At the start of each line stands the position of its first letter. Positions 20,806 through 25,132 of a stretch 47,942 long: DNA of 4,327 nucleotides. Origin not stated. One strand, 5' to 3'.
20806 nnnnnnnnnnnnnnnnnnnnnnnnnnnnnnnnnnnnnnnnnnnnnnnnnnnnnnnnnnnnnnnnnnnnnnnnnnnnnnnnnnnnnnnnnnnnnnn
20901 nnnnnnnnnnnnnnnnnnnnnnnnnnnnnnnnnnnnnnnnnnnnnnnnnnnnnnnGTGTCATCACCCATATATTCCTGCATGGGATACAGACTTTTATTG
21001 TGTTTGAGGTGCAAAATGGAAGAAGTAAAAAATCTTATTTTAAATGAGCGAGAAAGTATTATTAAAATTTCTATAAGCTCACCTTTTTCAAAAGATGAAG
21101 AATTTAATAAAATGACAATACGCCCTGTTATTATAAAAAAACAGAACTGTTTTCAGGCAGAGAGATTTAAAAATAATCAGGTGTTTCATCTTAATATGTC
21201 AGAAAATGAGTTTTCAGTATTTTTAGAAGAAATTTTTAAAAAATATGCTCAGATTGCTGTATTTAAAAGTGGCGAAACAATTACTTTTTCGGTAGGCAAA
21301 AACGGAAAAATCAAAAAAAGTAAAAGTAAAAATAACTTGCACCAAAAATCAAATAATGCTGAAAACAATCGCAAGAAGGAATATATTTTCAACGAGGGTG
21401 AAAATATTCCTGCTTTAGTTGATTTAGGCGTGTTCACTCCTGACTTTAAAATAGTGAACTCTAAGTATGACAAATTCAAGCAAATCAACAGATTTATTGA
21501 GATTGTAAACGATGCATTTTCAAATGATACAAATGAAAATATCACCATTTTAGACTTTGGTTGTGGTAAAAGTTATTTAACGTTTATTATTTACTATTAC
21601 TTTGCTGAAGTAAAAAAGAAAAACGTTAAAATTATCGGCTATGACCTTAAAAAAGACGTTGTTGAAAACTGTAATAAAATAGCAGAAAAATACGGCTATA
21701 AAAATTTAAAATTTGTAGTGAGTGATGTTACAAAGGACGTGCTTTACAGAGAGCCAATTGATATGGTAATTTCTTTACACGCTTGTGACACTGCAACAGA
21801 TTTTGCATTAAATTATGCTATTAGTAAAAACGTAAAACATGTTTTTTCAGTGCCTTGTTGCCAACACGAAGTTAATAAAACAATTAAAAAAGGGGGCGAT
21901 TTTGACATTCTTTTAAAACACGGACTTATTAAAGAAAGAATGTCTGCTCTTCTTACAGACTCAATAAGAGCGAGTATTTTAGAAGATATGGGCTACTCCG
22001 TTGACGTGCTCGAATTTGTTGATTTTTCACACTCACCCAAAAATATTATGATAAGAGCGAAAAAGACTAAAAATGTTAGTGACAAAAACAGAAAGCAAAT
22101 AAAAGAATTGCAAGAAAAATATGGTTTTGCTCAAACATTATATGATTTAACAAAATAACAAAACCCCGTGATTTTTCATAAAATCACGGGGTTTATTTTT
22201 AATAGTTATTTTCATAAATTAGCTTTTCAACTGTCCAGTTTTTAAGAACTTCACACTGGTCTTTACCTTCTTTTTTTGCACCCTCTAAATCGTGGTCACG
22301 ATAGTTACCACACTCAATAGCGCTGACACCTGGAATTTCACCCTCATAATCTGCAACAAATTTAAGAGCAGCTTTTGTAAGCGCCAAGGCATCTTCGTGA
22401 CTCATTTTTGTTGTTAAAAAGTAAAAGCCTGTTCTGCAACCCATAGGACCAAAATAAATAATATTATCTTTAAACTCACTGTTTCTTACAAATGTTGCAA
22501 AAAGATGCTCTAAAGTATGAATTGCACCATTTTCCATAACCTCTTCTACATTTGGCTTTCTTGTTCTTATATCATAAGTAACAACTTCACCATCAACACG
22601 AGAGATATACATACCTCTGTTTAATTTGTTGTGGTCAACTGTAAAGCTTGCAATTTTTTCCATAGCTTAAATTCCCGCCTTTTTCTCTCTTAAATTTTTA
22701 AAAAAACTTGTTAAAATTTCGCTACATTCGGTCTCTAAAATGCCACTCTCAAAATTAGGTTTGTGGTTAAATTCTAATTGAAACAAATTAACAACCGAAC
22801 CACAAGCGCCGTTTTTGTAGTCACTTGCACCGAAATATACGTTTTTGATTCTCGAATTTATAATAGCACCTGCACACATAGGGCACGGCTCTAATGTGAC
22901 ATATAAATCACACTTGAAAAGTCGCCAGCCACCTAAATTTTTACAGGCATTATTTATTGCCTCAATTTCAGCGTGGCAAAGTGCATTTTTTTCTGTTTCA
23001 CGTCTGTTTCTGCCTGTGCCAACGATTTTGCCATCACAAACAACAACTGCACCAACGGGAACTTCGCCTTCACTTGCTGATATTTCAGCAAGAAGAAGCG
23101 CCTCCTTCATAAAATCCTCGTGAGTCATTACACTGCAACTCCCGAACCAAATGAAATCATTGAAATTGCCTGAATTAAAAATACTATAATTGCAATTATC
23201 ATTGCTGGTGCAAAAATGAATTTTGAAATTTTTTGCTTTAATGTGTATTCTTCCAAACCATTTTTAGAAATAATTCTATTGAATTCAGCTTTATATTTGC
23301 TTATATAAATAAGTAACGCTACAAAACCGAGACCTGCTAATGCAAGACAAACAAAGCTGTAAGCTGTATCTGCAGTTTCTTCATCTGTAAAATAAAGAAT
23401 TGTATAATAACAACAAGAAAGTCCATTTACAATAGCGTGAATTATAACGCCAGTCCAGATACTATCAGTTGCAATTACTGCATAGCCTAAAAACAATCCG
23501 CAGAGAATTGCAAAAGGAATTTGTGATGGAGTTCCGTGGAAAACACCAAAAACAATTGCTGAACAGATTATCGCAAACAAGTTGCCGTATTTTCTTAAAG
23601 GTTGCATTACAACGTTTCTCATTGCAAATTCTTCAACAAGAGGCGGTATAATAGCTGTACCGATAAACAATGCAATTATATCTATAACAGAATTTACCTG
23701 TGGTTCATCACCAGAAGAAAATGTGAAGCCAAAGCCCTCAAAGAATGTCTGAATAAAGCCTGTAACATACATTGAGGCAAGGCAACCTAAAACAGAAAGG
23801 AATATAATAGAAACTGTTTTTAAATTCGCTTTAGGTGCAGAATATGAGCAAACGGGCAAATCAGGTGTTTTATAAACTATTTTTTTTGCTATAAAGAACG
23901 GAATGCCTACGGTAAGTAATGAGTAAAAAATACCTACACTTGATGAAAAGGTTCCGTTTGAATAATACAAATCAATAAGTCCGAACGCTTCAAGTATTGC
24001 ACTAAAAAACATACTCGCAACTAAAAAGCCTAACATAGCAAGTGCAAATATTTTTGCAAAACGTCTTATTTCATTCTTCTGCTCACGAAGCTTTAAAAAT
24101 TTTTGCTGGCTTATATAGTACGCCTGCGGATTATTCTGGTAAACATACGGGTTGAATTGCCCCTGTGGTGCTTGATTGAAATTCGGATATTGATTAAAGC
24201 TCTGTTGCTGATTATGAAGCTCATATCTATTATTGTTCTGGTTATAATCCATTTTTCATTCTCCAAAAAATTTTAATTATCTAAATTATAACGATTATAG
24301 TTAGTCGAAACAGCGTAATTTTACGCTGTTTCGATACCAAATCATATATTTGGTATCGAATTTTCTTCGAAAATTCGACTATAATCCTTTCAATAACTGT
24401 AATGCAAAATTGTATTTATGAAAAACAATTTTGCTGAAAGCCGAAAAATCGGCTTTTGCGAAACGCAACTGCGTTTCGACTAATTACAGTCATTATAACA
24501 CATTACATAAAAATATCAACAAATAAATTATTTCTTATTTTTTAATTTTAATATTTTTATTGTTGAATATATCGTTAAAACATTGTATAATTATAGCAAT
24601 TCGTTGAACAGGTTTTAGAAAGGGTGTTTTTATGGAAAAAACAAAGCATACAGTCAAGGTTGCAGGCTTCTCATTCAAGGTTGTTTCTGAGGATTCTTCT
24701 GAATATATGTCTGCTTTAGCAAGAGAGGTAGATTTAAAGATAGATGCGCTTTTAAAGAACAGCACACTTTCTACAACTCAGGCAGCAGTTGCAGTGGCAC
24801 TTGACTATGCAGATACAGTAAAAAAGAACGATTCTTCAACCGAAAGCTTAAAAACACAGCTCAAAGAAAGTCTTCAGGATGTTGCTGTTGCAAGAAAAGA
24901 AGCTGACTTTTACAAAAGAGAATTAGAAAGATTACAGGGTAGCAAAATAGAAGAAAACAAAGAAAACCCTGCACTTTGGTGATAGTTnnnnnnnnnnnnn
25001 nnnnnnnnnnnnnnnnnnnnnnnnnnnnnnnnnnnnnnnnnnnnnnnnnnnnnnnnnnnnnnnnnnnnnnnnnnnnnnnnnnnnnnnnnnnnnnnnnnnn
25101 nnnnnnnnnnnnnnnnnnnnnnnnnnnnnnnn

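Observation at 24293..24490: Six consecutive perfect hairpins forming two tandem three-hairpin junction domains, with a competing long-range helix, upstream of the CPBP-tadA-luxS operon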

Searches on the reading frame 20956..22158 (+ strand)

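Call 10: search_protein_families(library=ncbifam, proteins=[window:20956-22158:+])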
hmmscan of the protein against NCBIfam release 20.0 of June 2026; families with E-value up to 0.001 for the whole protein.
window:20956-22158:+ (400 aa): 8 families
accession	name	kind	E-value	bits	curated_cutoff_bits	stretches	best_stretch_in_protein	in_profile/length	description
NF047649.1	MTase_UXPK_star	exception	2.4e-06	26.8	460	0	196-274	79-153/283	methyltransferase/UXPK-star double selenoprotein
NF008300.0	PRK11088.1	equivalog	1.6e-05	24.6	303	1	189-284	80-168/272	23S rRNA (guanine(745)-N(1))-methyltransferase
TIGR03534.1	RF_mod_PrmC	equivalog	5.9e-05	22.6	199.1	1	186-273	82-162/253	peptide chain release factor N(5)-glutamine methyltransferase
TIGR02072.1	BioC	equivalog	7.4e-05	22.7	184.95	1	169-274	7-104/244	malonyl-ACP O-methyltransferase BioC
TIGR00091.1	TIGR00091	equivalog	9.3e-05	21.9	112.65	1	190-261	14-78/194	tRNA (guanosine(46)-N7)-methyltransferase TrmB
NF041536.1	ArsM_DUF2284_UU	exception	0.00016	20.1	575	0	193-276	75-154/459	arsenite methyltransferase/DUF2284 domain selenoprotein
NF008823.0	PRK11873.1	subfamily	0.00046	19.7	263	0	197-273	80-152/272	arsenite methyltransferase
TIGR02021.1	BchM-ChlM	equivalog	0.00083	18.8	158.9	0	190-274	50-125/218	magnesium protoporphyrin IX methyltransferase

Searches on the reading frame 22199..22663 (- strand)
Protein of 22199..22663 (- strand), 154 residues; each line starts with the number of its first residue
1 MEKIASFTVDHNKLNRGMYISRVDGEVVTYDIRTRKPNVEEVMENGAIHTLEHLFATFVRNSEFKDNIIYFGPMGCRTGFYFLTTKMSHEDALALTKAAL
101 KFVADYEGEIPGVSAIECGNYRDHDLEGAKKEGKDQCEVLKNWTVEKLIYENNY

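Call 10: search_protein_families(library=ncbifam, proteins=[window:22199-22663:-])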
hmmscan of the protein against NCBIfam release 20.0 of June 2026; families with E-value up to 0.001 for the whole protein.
window:22199-22663:- (154 aa): 10 families
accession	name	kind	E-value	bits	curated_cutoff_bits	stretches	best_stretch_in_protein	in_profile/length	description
NF002604.0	PRK02260.1-4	equivalog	7.3e-54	182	158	1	1-152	3-159/161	S-ribosylhomocysteine lyase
NF002606.0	PRK02260.2-4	equivalog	1.2e-33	116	208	1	1-135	1-138/153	S-ribosylhomocysteine lyase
NF002611.0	PRK02260.3-4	equivalog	2.1e-23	82.8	277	1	3-132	5-139/158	S-ribosylhomocysteine lyase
NF002602.0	PRK02260.1-2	equivalog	1.1e-22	80.7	197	1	3-134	3-144/171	S-ribosylhomocysteine lyase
NF002609.0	PRK02260.3-2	equivalog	2.1e-21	76.6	275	1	1-135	1-142/158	S-ribosylhomocysteine lyase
NF002608.0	PRK02260.3-1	equivalog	9.4e-20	71.1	272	1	1-135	1-141/158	S-ribosylhomocysteine lyase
NF002605.0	PRK02260.2-3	equivalog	1.7e-19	70.2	306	1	4-135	11-148/164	S-ribosylhomocysteine lyase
NF002603.0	PRK02260.1-3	equivalog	6.6e-19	68.4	267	1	5-131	5-139/157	S-ribosylhomocysteine lyase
NF002610.0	PRK02260.3-3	equivalog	4.9e-18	65.8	307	1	1-132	1-138/157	S-ribosylhomocysteine lyase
NF002607.0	PRK02260.2-5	equivalog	1.4e-17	64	290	1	25-132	33-141/160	S-ribosylhomocysteine lyase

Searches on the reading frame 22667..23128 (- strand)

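Call 10: search_protein_families(library=ncbifam, proteins=[window:22667-23128:-])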
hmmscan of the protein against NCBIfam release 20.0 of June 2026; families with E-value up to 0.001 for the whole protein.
window:22667-23128:- (153 aa): 5 families
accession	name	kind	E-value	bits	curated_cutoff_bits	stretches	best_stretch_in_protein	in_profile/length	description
NF008113.2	PRK10860.1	equivalog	8.4e-45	152.5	150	1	2-150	6-155/165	tRNA adenosine(34) deaminase TadA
TIGR00326.1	eubact_ribD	equivalog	3.5e-14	52.8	156.35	1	21-148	17-138/343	bifunctional diaminohydroxyphosphoribosylaminopyrimidine deaminase/5-amino-6-(5-phosphoribosylamino)uracil reductase RibD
TIGR02571.1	ComEB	equivalog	3.8e-10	39.9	219.45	1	6-109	9-123/151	ComE operon protein 2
NF008052.0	PRK10786.1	equivalog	3.3e-08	32.6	500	1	3-147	3-143/367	bifunctional diaminohydroxyphosphoribosylaminopyrimidine deaminase/5-amino-6-(5-phosphoribosylamino)uracil reductase RibD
NF041025.1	antiphage_deaminase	equivalog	6.5e-07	28.6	400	1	51-99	338-385/437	anti-phage dCTP deaminase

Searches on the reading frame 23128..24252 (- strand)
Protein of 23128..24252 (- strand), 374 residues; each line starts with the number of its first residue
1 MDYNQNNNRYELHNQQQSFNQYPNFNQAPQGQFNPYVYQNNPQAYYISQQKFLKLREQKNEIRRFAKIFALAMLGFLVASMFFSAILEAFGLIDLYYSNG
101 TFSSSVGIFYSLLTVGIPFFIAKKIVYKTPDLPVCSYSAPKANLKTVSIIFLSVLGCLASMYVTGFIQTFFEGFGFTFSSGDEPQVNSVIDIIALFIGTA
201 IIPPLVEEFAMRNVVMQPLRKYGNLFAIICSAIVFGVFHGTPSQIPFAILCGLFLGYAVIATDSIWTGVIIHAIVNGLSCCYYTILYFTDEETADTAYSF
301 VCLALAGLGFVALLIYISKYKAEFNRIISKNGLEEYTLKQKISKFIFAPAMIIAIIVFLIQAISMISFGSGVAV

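Call 10: search_protein_families(library=ncbifam, proteins=[window:23128-24252:-])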
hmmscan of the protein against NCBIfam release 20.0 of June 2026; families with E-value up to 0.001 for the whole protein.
window:23128-24252:- (374 aa): 4 families
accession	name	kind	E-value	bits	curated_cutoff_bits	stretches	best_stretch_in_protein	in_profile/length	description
NF041647.1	ABC_perm_CPBP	equivalog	4.7e-20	71.9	435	1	95-282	442-633/636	ABC transporter permease subunit/CPBP intramembrane protease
TIGR03008.1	pepcterm_CAAX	equivalog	1e-05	25.6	81.05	1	192-280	116-210/222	CAAX prenyl protease-related protein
NF046050.1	CPBP_fam_MroQ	equivalog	5.2e-05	22.8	270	1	143-281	75-222/243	intramembrane glutamic endopeptidase MroQ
NF033192.3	CPBP_JDVT_MrtJ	equivalog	0.00014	22.4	75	1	201-278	6-94/98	JDVT-CTERM system glutamic-type intramembrane protease MrtJ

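Call 12: find_encoding_contigs(protein=window:23128-24252:-, flank=3000, max_places=10)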
Protein window:23128-24252:- (374 aa): no gene with exactly this product is on record in the collection.

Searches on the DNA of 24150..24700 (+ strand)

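Call 5: search_rna_families(source=window, start=24150, end=24700, threshold=evalue, max_evalue=10)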
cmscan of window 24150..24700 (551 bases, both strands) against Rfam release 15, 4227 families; matches with E-value up to 10: 10.
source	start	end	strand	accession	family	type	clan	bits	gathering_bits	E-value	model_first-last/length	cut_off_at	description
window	24269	24343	-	RF04348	Plastid-psbM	Cis-reg;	-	27.4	52.7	0.089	1-79/79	no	Plastid-psbM 3UTR RNA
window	24264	24379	+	RF02634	EF3314_EF3315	Gene; sRNA;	-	21.6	100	0.0095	1-141/141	no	Enterococcus sRNA EF3314_EF3315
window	24310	24435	+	RF00235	Plasmid_RNAIII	Gene;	-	19.9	60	1.1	1-131/131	no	Plasmid RNAIII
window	24404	24434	-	RF03556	mir-559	Gene; miRNA;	-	18.8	95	0.75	31-61/91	no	mir-559 microRNA precursor family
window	24349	24442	-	RF03155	TD-1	Cis-reg;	CL00124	18.2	64.5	1.7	1-120/120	no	TD-1 RNA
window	24301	24336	+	RF04087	MIR5565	Gene; miRNA;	-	15.9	80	1.8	1-109/109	no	MIR5565 microRNA precursor family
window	24275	24366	+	RF02637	EF0408_EF0409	Gene; sRNA;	-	15.3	440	0.11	1-412/412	no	Enterococcus sRNA EF0408_EF0409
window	24354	24382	-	RF04087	MIR5565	Gene; miRNA;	-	15.2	80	2.8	1-109/109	no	MIR5565 microRNA precursor family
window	24305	24334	+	RF03803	MIR1886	Gene; miRNA;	-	15.1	62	5.7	6-45/52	no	MIR1886 microRNA precursor family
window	24319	24343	-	RF01335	CRISPR-DR22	Gene; CRISPR;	-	13.6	50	5.4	1-36/36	no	CRISPR RNA direct repeat element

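Call 29: search_dna_similar(query=window:24280-24505:+, collection=plasmids, mode=distant, max_evalue=0.01)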
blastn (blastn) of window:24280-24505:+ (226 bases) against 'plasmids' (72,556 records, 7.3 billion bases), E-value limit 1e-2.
No match.

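Call 30: search_dna_similar(query=window:24280-24505:+, collection=phages, mode=distant, max_evalue=0.01)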
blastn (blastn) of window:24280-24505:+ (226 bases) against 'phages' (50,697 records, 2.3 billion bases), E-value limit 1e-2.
No match.

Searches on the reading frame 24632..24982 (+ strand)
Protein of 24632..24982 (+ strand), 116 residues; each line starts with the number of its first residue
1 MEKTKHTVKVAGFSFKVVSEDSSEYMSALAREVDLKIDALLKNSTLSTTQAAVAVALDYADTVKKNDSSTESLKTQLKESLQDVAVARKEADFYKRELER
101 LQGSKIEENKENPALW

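Call 10: search_protein_families(library=ncbifam, proteins=[window:24632-24982:+])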
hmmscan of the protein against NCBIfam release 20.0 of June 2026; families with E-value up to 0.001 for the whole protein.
window:24632-24982:+ (116 aa): 1 family
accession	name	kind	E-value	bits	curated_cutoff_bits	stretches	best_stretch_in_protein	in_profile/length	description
NF010724.0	PRK14126.1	equivalog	9.6e-07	28.5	80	1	2-80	5-84/87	cell division protein ZapA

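Call 13: find_encoding_contigs(protein=window:24632-24982:+, flank=3000, max_places=10)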
Protein window:24632-24982:+ (116 aa): 23 contigs read that carry it; 10 places shown.
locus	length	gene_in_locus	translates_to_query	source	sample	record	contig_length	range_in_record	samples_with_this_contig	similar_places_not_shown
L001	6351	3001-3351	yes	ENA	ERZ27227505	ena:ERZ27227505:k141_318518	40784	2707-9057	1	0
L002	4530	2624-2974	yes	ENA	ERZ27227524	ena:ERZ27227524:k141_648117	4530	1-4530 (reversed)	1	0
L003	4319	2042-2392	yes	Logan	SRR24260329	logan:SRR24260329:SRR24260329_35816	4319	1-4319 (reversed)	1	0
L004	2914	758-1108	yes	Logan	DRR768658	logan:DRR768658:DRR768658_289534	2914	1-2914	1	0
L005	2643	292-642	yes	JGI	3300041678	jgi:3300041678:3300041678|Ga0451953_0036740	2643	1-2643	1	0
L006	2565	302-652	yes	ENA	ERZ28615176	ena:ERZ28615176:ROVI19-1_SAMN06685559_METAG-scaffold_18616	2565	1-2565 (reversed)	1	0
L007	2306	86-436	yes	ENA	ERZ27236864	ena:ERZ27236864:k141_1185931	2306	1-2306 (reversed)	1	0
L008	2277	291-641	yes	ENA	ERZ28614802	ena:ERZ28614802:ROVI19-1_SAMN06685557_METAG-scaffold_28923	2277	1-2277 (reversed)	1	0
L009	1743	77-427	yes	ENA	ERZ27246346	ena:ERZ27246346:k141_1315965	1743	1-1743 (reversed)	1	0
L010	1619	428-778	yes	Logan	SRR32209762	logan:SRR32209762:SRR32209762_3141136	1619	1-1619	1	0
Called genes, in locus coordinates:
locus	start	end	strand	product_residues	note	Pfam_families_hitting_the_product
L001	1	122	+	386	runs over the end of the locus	PF05206:TRM13 (weak), PF13679:Methyltransf_32, PF08241:Methyltransf_11 (weak), PF13649:Methyltransf_25, PF13847:Methyltransf_31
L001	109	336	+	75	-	-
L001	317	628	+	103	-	PF01906:YbjQ_1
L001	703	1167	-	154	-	PF02664:LuxS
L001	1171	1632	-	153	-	PF00383:dCMP_cyt_deam_1, PF14437:MafB19-deam, PF14439:Bd3614-deam (weak)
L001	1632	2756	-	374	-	PF02517:Rce1-like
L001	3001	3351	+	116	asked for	PF05164:ZapA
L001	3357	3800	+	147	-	PF00692:dUTPase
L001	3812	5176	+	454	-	PF10396:TrmE_N, PF12631:MnmE_helical, PF03193:RsgA_GTPase (faint), PF01926:MMR_HSR1, PF02421:FeoB_N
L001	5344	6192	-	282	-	PF02195:ParB_N, PF17762:HTH_ParB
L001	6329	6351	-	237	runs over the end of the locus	PF02527:GidB, PF13847:Methyltransf_31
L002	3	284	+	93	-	?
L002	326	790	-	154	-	PF02664:LuxS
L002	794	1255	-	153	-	PF00383:dCMP_cyt_deam_1, PF14437:MafB19-deam, PF14439:Bd3614-deam (weak)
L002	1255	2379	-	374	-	PF02517:Rce1-like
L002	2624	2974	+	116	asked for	PF05164:ZapA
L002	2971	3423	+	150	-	PF00692:dUTPase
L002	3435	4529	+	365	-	?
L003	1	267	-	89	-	?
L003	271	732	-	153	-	PF00383:dCMP_cyt_deam_1, PF14437:MafB19-deam, PF14439:Bd3614-deam (weak)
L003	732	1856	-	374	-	PF02517:Rce1-like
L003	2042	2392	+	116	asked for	PF05164:ZapA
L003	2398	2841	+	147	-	PF00692:dUTPase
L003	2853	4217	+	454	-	PF10396:TrmE_N, PF12631:MnmE_helical, PF03193:RsgA_GTPase (faint), PF01926:MMR_HSR1, PF02421:FeoB_N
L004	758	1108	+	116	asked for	PF05164:ZapA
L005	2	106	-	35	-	?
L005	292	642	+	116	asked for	PF05164:ZapA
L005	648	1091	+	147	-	PF00692:dUTPase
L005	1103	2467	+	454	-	PF10396:TrmE_N, PF12631:MnmE_helical, PF03193:RsgA_GTPase (faint), PF01926:MMR_HSR1, PF02421:FeoB_N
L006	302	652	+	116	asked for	PF05164:ZapA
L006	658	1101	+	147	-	PF00692:dUTPase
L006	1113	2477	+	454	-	PF10396:TrmE_N, PF12631:MnmE_helical, PF03193:RsgA_GTPase (faint), PF01926:MMR_HSR1, PF02421:FeoB_N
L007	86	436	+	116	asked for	PF05164:ZapA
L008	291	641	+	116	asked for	PF05164:ZapA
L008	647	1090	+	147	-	PF00692:dUTPase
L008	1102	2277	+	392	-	?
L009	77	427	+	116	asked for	PF05164:ZapA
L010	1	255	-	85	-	?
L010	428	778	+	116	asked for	PF05164:ZapA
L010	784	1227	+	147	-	PF00692:dUTPase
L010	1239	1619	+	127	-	?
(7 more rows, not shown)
